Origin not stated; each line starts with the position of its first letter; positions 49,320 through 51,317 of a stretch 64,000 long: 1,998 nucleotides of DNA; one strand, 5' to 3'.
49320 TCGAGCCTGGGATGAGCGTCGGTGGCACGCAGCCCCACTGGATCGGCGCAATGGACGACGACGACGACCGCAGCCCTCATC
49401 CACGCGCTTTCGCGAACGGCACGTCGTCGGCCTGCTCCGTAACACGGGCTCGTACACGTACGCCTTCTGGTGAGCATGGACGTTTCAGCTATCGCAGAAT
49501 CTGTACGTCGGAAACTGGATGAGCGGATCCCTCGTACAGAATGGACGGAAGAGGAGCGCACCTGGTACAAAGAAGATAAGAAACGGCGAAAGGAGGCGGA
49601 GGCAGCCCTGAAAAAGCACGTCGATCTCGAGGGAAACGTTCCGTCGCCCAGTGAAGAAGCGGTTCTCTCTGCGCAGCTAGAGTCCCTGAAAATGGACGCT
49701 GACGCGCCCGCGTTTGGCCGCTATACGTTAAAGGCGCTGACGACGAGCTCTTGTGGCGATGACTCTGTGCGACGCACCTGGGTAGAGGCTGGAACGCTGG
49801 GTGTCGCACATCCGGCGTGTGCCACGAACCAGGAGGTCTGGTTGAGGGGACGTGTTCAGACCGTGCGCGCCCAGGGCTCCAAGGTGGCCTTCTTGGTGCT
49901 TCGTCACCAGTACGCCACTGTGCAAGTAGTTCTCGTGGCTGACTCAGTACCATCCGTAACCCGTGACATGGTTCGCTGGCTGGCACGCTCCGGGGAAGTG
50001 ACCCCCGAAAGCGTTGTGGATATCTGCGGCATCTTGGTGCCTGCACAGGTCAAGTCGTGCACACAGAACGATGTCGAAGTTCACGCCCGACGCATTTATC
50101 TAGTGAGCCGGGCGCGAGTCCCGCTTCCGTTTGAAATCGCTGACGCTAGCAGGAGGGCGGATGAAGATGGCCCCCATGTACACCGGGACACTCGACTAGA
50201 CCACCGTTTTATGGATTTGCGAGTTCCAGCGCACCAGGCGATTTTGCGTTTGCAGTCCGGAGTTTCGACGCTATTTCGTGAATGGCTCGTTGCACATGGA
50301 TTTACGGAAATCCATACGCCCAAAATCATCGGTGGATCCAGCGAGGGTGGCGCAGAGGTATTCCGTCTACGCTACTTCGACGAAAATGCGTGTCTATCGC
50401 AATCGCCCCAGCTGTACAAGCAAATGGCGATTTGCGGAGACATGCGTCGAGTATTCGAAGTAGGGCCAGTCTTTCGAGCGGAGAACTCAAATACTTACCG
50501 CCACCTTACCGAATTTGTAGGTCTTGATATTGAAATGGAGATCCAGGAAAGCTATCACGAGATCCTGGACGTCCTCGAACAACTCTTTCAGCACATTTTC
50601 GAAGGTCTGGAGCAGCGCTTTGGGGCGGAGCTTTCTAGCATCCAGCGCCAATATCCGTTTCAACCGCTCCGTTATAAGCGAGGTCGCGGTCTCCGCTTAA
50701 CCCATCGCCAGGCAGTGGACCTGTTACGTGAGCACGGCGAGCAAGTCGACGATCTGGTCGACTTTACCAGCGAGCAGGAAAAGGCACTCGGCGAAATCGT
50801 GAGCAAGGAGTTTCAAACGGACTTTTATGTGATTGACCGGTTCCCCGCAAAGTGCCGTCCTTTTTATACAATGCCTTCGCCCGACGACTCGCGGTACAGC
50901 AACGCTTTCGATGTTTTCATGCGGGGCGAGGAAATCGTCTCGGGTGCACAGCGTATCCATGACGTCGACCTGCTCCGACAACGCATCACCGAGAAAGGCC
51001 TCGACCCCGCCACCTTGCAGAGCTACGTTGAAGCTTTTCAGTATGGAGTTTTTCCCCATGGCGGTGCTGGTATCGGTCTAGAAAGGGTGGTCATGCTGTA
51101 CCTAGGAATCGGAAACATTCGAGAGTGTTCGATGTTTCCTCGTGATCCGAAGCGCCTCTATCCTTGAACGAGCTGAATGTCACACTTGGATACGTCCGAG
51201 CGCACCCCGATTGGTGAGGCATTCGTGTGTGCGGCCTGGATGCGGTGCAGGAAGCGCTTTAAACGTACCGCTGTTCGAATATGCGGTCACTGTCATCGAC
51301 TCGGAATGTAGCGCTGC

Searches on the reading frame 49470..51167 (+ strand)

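Call 64: search_protein_families(library=pfam, proteins=[window:49470-51167:+], max_evalue=0.001)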
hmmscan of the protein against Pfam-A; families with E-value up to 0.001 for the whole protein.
window:49470-51167:+ (565 aa): 3 families
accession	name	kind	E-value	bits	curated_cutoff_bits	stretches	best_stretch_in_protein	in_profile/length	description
PF00152.25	tRNA-synt_2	-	7.7e-79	265.4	25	1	239-559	2-307/308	tRNA synthetases class II (D, K and N)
PF01336.31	tRNA_anti-codon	-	1.1e-06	29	27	1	123-211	1-74/75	OB-fold nucleic acid binding domain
PF01409.25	tRNA-synt_2d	-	1.2e-05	25.3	19.8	0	532-552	214-234/246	tRNA synthetases class II core domain (F)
